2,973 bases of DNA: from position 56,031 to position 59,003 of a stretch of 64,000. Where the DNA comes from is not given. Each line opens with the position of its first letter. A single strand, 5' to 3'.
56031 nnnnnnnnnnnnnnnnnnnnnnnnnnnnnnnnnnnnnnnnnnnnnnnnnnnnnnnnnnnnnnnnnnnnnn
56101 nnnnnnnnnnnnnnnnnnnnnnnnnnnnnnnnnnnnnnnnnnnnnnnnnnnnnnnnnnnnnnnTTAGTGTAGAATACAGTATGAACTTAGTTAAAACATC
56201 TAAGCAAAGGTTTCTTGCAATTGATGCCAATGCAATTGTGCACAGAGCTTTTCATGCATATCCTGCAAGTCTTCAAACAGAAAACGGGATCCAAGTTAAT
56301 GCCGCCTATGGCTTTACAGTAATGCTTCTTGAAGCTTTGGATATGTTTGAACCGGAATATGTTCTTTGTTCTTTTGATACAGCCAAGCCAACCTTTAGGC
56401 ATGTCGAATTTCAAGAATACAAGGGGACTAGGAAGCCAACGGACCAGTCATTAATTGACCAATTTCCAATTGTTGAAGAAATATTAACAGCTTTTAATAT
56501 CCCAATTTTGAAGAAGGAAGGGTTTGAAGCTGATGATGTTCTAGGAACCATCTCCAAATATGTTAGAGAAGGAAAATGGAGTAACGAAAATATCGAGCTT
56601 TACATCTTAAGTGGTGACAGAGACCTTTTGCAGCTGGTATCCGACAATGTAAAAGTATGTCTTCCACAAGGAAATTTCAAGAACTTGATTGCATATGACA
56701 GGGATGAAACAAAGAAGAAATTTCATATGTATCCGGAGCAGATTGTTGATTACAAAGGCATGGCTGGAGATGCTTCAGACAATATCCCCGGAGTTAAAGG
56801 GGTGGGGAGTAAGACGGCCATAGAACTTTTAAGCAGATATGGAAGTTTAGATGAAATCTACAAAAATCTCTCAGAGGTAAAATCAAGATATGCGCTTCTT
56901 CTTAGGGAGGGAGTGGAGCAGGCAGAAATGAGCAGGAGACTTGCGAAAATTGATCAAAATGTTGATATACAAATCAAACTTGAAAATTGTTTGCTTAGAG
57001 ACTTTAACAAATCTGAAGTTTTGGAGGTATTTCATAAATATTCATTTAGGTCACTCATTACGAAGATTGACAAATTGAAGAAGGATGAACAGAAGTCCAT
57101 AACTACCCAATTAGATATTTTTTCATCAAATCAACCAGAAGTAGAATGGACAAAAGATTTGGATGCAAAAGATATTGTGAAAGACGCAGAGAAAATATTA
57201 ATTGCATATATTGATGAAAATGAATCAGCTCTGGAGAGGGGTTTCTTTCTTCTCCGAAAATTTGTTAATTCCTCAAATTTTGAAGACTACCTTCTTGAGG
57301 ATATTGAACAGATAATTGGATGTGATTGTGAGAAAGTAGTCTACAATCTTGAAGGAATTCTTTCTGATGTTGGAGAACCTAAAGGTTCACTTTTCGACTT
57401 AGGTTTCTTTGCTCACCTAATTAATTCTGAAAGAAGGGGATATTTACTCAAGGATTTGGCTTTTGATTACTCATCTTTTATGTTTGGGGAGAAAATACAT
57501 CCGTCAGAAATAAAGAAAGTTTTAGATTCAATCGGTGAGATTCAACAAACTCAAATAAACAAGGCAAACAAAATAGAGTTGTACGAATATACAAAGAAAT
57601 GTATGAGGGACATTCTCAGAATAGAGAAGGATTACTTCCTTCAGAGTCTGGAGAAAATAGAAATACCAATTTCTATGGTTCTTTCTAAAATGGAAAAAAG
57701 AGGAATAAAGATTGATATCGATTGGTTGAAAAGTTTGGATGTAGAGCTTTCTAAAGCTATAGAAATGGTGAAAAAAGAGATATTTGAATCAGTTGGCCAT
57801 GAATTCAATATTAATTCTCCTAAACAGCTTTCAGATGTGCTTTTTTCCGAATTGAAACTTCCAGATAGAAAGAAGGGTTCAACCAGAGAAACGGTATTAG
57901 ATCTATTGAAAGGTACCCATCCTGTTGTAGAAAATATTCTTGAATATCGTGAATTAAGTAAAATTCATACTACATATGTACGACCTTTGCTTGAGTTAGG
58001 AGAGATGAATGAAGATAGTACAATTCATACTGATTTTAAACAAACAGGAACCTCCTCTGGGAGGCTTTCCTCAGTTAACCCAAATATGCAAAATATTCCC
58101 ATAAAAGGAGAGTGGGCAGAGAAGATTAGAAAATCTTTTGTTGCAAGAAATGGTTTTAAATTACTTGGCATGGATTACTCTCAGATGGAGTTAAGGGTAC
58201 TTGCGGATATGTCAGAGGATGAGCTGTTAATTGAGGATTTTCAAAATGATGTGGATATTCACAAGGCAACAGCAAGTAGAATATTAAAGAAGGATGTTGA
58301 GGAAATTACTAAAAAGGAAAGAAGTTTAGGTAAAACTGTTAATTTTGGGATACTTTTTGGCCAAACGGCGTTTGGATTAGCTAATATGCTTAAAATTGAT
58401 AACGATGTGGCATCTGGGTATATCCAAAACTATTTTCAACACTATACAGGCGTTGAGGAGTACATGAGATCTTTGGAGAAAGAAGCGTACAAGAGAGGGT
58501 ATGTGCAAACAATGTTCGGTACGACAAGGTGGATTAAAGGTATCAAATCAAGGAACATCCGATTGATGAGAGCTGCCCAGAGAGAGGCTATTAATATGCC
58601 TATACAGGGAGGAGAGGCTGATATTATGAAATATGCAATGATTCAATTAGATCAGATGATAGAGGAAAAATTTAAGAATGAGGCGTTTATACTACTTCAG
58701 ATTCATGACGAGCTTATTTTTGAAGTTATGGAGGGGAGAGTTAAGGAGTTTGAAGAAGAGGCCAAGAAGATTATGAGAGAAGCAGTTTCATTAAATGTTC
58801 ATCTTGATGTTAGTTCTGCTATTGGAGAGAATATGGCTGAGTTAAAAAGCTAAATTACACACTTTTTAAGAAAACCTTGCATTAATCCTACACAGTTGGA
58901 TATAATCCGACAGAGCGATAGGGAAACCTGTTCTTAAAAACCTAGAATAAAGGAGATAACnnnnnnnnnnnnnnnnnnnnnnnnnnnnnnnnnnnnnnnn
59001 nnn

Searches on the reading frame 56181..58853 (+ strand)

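Call 16: search_protein_families(library=pfam, proteins=[window:56181-58853:+], max_evalue=0.001)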
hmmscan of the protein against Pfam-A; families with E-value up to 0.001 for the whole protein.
window:56181-58853:+ (890 aa): 3 families
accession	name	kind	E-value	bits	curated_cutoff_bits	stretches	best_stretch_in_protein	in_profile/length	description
PF00476.26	DNA_pol_A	-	1.3e-130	436.3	34.3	1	515-886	3-380/381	DNA polymerase family A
PF02739.22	5_3_exonuc_N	-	1.1e-48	165.5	34.3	1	11-181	2-163/164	5'-3' exonuclease, N-terminal resolvase-like domain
PF01367.25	5_3_exonuc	-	6.5e-31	107.1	40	1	184-277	2-96/97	5'-3' exonuclease, C-terminal SAM fold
